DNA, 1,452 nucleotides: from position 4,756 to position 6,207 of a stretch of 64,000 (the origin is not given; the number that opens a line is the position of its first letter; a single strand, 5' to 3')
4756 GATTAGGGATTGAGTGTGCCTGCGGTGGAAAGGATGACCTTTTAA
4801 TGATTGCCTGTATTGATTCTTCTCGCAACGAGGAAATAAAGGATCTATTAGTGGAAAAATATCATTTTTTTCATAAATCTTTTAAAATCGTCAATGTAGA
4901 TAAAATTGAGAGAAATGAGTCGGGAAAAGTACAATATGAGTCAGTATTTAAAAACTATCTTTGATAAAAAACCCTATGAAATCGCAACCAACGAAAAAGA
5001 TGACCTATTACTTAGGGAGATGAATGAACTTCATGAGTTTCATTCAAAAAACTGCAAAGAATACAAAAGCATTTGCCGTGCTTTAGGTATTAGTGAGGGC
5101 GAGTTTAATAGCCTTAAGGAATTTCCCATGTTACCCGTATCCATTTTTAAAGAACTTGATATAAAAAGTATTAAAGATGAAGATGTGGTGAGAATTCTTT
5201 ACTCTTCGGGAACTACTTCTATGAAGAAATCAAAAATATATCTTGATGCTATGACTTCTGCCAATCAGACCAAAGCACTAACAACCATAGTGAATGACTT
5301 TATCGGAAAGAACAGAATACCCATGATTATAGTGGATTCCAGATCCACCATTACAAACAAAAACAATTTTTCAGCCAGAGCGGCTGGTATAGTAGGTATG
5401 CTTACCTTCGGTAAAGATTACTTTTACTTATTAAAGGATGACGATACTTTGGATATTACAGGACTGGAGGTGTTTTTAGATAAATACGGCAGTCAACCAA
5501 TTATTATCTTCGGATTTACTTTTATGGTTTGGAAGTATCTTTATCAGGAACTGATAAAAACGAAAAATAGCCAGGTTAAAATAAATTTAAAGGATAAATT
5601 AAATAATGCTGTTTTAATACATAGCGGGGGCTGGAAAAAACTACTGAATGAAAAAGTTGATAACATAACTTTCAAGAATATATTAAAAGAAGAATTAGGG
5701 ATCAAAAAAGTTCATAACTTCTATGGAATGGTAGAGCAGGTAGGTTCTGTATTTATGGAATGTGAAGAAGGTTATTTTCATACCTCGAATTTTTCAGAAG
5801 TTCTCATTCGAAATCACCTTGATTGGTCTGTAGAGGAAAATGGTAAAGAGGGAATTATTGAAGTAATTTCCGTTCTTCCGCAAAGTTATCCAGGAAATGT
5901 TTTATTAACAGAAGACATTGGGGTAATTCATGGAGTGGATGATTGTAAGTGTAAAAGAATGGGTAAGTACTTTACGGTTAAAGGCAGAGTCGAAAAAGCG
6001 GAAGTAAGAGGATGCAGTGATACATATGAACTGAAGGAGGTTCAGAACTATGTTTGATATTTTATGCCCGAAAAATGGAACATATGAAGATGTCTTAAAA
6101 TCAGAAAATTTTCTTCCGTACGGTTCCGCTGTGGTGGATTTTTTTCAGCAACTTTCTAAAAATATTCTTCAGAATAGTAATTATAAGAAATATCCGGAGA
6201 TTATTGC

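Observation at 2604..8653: Seven-gene ACP-based acyl-decoration cassette inside the glycan island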

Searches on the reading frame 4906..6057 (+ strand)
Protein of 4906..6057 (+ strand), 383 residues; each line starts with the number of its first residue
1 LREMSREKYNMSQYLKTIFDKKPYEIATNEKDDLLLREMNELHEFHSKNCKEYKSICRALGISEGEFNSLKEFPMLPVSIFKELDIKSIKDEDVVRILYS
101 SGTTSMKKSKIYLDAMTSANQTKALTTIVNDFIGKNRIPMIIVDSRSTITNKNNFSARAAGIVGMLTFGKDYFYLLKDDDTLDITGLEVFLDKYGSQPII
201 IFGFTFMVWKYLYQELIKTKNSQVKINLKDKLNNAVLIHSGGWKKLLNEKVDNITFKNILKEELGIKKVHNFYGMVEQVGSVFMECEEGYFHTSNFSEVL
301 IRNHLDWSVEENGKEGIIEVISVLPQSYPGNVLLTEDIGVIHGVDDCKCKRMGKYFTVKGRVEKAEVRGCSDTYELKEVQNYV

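Call 3: search_protein_families(library=pfam, proteins=[window:4906-6057:+], max_evalue=0.01)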
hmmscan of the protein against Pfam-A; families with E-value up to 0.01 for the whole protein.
window:4906-6057:+ (383 aa): 1 family
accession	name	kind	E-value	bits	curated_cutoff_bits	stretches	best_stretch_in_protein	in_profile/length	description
PF04443.18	LuxE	-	5.3e-57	193.9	24.9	1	14-373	17-385/391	Acyl-protein synthetase, LuxE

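Call 4: search_protein_families(library=ncbifam, proteins=[window:4906-6057:+], max_evalue=0.01)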
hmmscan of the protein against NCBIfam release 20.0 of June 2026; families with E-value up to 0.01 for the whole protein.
window:4906-6057:+ (383 aa): 2 families
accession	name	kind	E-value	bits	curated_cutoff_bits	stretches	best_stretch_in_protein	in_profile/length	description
NF052244.1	LCFA_lig_LuxE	equivalog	2.9e-22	79.1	550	1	16-371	14-359/367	long-chain-fatty-acid--protein ligase LuxE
NF040854.1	Hol_resolv_Hjc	equivalog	0.0023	17.7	70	1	183-235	66-119/134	Holliday junction resolvase Hjc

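Call 8: find_homologous_proteins(query=window:4906-6057:+)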
Query window:4906-6057:+ (383 aa): 6349 proteins with E <= 0.001 among 8000 candidates; the best 120 are listed.
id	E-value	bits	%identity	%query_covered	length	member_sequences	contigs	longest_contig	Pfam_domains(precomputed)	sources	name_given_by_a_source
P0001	1.5e-246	835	100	97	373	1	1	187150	PF04443.18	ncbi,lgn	-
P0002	1.7e-128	447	53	94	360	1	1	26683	PF04443.18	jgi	jgi:phenylacetate-coenzyme A ligase PaaK-like adenylate-forming protein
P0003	4.4e-127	442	54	94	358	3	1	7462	PF04443.18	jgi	jgi:phenylacetate-coenzyme A ligase PaaK-like adenylate-forming protein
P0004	1.1e-125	438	52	94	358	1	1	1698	PF04443.18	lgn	-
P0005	4.4e-125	436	53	94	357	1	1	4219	PF04443.18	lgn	-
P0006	8.7e-125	435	53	94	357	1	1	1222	PF04443.18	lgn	-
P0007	9.4e-125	435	51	95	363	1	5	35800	PF04443.18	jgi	jgi:hypothetical protein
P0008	2.4e-124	433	53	94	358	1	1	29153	PF04443.18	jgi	-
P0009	5.3e-123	429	53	94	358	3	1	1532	PF04443.18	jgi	-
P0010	1.1e-122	428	54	94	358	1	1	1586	PF04443.18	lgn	-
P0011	9.6e-122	425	52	94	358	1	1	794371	PF04443.18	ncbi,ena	-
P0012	1.3e-121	424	51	94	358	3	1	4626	PF04443.18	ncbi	-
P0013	3.0e-121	423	52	93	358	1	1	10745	PF04443.18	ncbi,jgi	jgi:hypothetical protein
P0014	7.1e-121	422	52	95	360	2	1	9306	PF04443.18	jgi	jgi:phenylacetate-coenzyme A ligase PaaK-like adenylate-forming protein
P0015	1.2e-120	421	51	96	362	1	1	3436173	PF04443.18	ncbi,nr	ncbi:MAG: acyl-protein synthetase [Candidatus Zixiibacteriota bacterium]|nr:MAG: acyl-protein synthe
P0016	4.4e-120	419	51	93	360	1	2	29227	PF04443.18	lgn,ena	-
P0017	5.2e-120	419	52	94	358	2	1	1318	PF04443.18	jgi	jgi:phenylacetate-coenzyme A ligase PaaK-like adenylate-forming protein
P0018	9.0e-120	418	51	94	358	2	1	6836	PF04443.18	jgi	jgi:phenylacetate-coenzyme A ligase PaaK-like adenylate-forming protein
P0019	1.1e-119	418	50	96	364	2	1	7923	PF04443.18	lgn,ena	-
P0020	2.1e-119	417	51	95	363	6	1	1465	PF04443.18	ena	-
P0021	2.8e-119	417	52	96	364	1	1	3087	PF04443.18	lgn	-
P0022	3.4e-119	416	50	96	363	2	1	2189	PF04443.18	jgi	jgi:hypothetical protein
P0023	3.5e-119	416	52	95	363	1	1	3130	PF04443.18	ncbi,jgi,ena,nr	ncbi:MAG: acyl-protein synthetase [Gammaproteobacteria bacterium]|nr:acyl-protein synthetase [Gammap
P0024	4.0e-119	416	53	94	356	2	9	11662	PF04443.18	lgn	-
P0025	4.6e-119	416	54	92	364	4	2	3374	PF04443.18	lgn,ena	-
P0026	5.4e-119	416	51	95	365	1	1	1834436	PF04443.18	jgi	jgi:phenylacetate-coenzyme A ligase PaaK-like adenylate-forming protein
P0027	5.4e-119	416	52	94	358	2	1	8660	PF04443.18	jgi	jgi:phenylacetate-coenzyme A ligase PaaK-like adenylate-forming protein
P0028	5.8e-119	415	52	96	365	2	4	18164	PF04443.18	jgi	-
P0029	1.1e-118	415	52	92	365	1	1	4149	PF04443.18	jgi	jgi:phenylacetate-coenzyme A ligase PaaK-like adenylate-forming protein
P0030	1.8e-118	414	51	93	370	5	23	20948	PF04443.18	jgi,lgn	jgi:hypothetical protein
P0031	1.8e-118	414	52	94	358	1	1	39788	PF04443.18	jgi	jgi:phenylacetate-coenzyme A ligase PaaK-like adenylate-forming protein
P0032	1.8e-118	414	53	92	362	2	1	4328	PF04443.18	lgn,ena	-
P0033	2.7e-118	413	51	95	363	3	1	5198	PF04443.18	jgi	-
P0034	3.1e-118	413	54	90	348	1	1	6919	PF04443.18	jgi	jgi:phenylacetate-coenzyme A ligase PaaK-like adenylate-forming protein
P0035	3.8e-118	413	53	92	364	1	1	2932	PF04443.18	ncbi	-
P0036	4.8e-118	412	52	94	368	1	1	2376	PF04443.18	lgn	-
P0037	5.2e-118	412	51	94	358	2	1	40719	PF04443.18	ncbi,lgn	-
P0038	6.5e-118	412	51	94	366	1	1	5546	PF04443.18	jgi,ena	-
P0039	8.2e-118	412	50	95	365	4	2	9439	PF04443.18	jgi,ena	-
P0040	8.6e-118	412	50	94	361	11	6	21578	PF04443.18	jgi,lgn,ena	-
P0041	1.3e-117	411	50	98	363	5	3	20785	PF04443.18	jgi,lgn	-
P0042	1.3e-117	411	51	95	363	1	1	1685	PF04443.18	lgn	-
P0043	2.7e-117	410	50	97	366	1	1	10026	PF04443.18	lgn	-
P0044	2.9e-117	410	53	93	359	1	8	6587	PF04443.18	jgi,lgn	jgi:phenylacetate-coenzyme A ligase PaaK-like adenylate-forming protein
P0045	3.4e-117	410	52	94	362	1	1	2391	PF04443.18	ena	-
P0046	3.5e-117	410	51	92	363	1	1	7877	PF04443.18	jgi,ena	-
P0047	3.6e-117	410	52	93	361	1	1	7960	PF04443.18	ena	-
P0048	4.1e-117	409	51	97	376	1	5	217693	PF04443.18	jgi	jgi:hypothetical protein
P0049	4.2e-117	409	52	94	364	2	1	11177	PF04443.18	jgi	jgi:phenylacetate-coenzyme A ligase PaaK-like adenylate-forming protein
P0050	4.6e-117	409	52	95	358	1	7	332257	PF04443.18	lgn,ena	-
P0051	5.8e-117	409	49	98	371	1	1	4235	PF04443.18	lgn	-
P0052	6.5e-117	409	52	94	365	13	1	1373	PF04443.18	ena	-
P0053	7.6e-117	408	50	95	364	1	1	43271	PF04443.18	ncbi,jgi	jgi:phenylacetate-coenzyme A ligase PaaK-like adenylate-forming protein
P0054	7.6e-117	408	53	92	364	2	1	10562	PF04443.18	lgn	-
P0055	8.0e-117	408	51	96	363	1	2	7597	PF04443.18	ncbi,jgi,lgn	jgi:phenylacetate-coenzyme A ligase PaaK-like adenylate-forming protein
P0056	8.5e-117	408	51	93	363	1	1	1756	PF04443.18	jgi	-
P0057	1.8e-116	407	50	94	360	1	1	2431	PF04443.18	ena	-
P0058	1.9e-116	407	52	95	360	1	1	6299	PF04443.18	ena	-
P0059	2.1e-116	407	51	94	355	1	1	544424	PF04443.18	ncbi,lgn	-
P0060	2.4e-116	407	50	94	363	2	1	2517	PF04443.18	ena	-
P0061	2.6e-116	407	51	95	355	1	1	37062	PF04443.18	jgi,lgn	-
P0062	2.8e-116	407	50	95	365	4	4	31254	PF04443.18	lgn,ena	-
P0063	2.8e-116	407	53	93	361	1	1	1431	PF04443.18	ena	-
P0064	3.0e-116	407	49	93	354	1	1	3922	PF04443.18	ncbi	-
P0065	3.4e-116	406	49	95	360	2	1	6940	PF04443.18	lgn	-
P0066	3.7e-116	406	49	96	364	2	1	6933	PF04443.18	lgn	-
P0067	3.9e-116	406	51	95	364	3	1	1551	PF04443.18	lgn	-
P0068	4.8e-116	406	51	93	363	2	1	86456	PF04443.18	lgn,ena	-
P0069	5.0e-116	406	52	94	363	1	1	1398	PF04443.18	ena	-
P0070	7.6e-116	405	50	92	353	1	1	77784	PF04443.18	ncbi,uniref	ncbi:acyl-protein synthetase [Lysinibacillus sp. UGB7]|uniref:LuxE/PaaK family acyltransferase n=1 T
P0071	8.5e-116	405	51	94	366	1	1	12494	PF04443.18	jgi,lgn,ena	-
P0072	8.8e-116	405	51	92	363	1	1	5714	PF04443.18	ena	-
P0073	9.4e-116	405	52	94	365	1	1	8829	PF04443.18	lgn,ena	-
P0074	1.1e-115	405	49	94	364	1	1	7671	PF04443.18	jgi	-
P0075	1.5e-115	404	51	94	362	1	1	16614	PF04443.18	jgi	jgi:phenylacetate-coenzyme A ligase PaaK-like adenylate-forming protein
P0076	1.7e-115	404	50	95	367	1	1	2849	PF04443.18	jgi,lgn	-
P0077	2.8e-115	403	49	94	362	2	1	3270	PF04443.18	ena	-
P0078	3.2e-115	403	50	95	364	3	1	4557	PF04443.18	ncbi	-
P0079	3.3e-115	403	50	95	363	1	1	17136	PF04443.18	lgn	-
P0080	4.2e-115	403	49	95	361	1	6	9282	PF04443.18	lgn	-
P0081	5.0e-115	402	50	95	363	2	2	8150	PF04443.18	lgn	-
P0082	6.4e-115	402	51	94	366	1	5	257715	PF04443.18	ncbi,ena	-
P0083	6.5e-115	402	51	93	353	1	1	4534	PF04443.18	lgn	-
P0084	8.2e-115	402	51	94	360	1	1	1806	PF04443.18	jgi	jgi:hypothetical protein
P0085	8.2e-115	402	48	96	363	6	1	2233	PF04443.18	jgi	jgi:phenylacetate-coenzyme A ligase PaaK-like adenylate-forming protein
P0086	8.6e-115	402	53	90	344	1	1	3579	PF04443.18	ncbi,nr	ncbi:MAG TPA: hypothetical protein VG603_10965, partial [Chitinophagales bacterium]|nr:hypothetical 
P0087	9.7e-115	402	51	92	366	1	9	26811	PF04443.18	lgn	-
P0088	1.0e-114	401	50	92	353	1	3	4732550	PF04443.18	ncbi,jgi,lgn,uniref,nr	ncbi:acyl-protein synthetase [Lysinibacillus sphaericus]|uniref:LuxE/PaaK family acyltransferase n=1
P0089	1.0e-114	401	50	92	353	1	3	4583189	PF04443.18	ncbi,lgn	ncbi:acyl-protein synthetase [Lysinibacillus sp. fkY74-1]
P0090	1.1e-114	401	52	93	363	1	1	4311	PF04443.18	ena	-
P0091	1.1e-114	401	49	96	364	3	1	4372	PF04443.18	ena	-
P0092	1.2e-114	401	51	94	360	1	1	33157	PF04443.18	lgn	-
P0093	1.4e-114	401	49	95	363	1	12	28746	PF04443.18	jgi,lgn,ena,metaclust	jgi:phenylacetate-coenzyme A ligase PaaK-like adenylate-forming protein|metaclust:\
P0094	2.1e-114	400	49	94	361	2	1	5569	PF04443.18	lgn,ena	-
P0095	2.7e-114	400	50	94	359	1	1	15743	PF04443.18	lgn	-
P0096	2.9e-114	400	50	95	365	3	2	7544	PF04443.18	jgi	-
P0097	3.0e-114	400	50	92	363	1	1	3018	PF04443.18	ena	-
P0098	3.0e-114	400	49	94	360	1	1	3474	PF04443.18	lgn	-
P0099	3.3e-114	400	50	92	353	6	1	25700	PF04443.18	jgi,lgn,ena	-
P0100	3.5e-114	400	50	95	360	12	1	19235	PF04443.18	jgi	jgi:phenylacetate-coenzyme A ligase PaaK-like adenylate-forming protein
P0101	3.6e-114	400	51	94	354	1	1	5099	PF04443.18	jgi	-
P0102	3.7e-114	400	49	94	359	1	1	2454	PF04443.18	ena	-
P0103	4.0e-114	400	51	92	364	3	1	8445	PF04443.18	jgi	-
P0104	4.7e-114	399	50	95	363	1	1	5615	PF04443.18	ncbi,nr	ncbi:MAG: acyl-protein synthetase [Campylobacterota bacterium]|nr:acyl-protein synthetase [Campyloba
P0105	4.9e-114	399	50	94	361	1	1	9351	PF04443.18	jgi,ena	-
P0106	4.9e-114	399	51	93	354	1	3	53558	PF04443.18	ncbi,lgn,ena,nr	ncbi:MAG: acyl-protein synthetase [Bacillaceae bacterium]|nr:acyl-protein synthetase [Bacillaceae ba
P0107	5.2e-114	399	52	92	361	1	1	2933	PF04443.18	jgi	-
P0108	5.4e-114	399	49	95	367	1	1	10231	PF04443.18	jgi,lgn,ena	-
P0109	5.5e-114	399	51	93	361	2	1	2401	PF04443.18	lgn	-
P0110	6.4e-114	399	51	95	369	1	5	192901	PF04443.18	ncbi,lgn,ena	-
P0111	7.2e-114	399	51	94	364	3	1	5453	PF04443.18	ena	-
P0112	9.0e-114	398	50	94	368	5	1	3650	PF04443.18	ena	-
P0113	1.1e-113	398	51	94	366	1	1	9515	PF04443.18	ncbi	-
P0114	1.1e-113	398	51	94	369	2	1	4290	PF04443.18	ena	-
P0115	1.2e-113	398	51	95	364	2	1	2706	PF04443.18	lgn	-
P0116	1.2e-113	398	51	94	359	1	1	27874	PF04443.18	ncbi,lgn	-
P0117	1.2e-113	398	51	95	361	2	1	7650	PF04443.18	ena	-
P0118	1.2e-113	398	52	94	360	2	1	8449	PF04443.18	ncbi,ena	-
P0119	1.3e-113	398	49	92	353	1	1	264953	PF04443.18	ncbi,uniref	ncbi:acyl-protein synthetase [Lysinibacillus xylanilyticus]|uniref:LuxE/PaaK family acyltransferase 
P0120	1.3e-113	398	49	94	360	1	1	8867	PF04443.18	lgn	-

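Call 9: find_encoding_contigs(protein=P0001, flank=10000, max_places=3)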
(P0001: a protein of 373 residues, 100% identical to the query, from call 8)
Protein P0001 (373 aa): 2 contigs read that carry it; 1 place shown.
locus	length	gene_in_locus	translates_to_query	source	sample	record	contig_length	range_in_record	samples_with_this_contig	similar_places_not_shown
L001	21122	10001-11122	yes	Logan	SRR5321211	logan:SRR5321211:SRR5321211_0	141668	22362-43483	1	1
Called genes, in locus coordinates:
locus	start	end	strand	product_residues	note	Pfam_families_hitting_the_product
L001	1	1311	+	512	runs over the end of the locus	-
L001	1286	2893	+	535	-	PF02366:PMT (weak), PF13231:PMT_2 (weak)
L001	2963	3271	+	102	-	-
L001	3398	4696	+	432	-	PF01943:Polysacc_synt, PF13440:Polysacc_synt_3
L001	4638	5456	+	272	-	PF00535:Glycos_transf_2, PF10111:Glyco_tranf_2_2 (weak), PF13641:Glyco_tranf_2_3 (faint)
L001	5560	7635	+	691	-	-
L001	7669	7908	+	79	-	-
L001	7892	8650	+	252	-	PF00106:adh_short, PF08659:KR, PF13561:adh_short_C2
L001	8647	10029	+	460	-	PF00501:AMP-binding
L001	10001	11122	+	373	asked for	PF04443:LuxE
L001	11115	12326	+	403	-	PF05893:LuxC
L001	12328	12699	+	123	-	PF01648:ACPS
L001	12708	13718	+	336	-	PF25087:GMPPB_C (faint), PF14602:Hexapep_2 (faint), PF00132:Hexapep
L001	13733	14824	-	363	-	PF00535:Glycos_transf_2 (weak)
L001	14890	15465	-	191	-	PF13489:Methyltransf_23, PF13847:Methyltransf_31, PF08241:Methyltransf_11, PF08242:Methyltransf_12 (weak)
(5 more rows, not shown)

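Call 10: find_encoding_contigs(protein=P0088, flank=10000, max_places=2)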
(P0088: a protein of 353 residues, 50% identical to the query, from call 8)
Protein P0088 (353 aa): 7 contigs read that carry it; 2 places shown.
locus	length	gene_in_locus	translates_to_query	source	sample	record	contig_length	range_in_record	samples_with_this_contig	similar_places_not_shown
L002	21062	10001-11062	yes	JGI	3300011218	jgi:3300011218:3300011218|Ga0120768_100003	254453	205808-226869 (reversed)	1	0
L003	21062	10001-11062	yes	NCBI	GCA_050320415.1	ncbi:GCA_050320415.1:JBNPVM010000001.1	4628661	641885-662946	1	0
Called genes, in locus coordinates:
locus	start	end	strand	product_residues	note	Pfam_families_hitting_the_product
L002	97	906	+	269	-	PF00669:Flagellin_N, PF00700:Flagellin_C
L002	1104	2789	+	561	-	PF01973:MptE-like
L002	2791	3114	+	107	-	PF26154:DUF8042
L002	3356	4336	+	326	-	PF00106:adh_short, PF01073:3Beta_HSD, PF01370:Epimerase, PF02719:Polysacc_synt_2, PF04321:RmlD_sub_bind, PF05368:NmrA, PF16363:GDP_Man_Dehyd, PF13460:NAD_binding_10, +2 more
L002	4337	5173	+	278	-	PF22674:C2185-like_N, PF05711:TylF, PF13578:Methyltransf_24 (weak)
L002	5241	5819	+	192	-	PF13302:Acetyltransf_3, PF13420:Acetyltransf_4, PF13523:Acetyltransf_8 (weak)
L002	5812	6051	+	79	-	-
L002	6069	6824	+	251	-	PF00106:adh_short, PF08659:KR, PF23441:SDR, PF13561:adh_short_C2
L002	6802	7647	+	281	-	PF13292:DXP_synthase_N (faint), PF00456:Transketolase_N, PF00676:E1_dh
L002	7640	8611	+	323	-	PF02779:Transket_pyr, PF02780:Transketolase_C, PF22613:Transketolase_C_1 (weak), PF17147:PFOR_II (faint)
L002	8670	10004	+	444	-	PF00501:AMP-binding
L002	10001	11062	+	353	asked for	PF04443:LuxE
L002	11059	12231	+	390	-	PF05893:LuxC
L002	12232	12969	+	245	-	PF02348:CTP_transf_3, PF12804:NTP_transf_3 (weak)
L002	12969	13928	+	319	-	-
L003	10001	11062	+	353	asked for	PF04443:LuxE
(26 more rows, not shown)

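Call 20: search_solved_structures(query=window:4936-6057:+, max_evalue=0.01, show_alignments=2)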
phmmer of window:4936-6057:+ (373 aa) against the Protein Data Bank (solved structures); distinct sequences matched with E-value up to 0.01: 1.
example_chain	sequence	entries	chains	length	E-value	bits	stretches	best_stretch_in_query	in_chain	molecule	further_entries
7xc6_E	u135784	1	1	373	9.3e-17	64.3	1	7-361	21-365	LuxE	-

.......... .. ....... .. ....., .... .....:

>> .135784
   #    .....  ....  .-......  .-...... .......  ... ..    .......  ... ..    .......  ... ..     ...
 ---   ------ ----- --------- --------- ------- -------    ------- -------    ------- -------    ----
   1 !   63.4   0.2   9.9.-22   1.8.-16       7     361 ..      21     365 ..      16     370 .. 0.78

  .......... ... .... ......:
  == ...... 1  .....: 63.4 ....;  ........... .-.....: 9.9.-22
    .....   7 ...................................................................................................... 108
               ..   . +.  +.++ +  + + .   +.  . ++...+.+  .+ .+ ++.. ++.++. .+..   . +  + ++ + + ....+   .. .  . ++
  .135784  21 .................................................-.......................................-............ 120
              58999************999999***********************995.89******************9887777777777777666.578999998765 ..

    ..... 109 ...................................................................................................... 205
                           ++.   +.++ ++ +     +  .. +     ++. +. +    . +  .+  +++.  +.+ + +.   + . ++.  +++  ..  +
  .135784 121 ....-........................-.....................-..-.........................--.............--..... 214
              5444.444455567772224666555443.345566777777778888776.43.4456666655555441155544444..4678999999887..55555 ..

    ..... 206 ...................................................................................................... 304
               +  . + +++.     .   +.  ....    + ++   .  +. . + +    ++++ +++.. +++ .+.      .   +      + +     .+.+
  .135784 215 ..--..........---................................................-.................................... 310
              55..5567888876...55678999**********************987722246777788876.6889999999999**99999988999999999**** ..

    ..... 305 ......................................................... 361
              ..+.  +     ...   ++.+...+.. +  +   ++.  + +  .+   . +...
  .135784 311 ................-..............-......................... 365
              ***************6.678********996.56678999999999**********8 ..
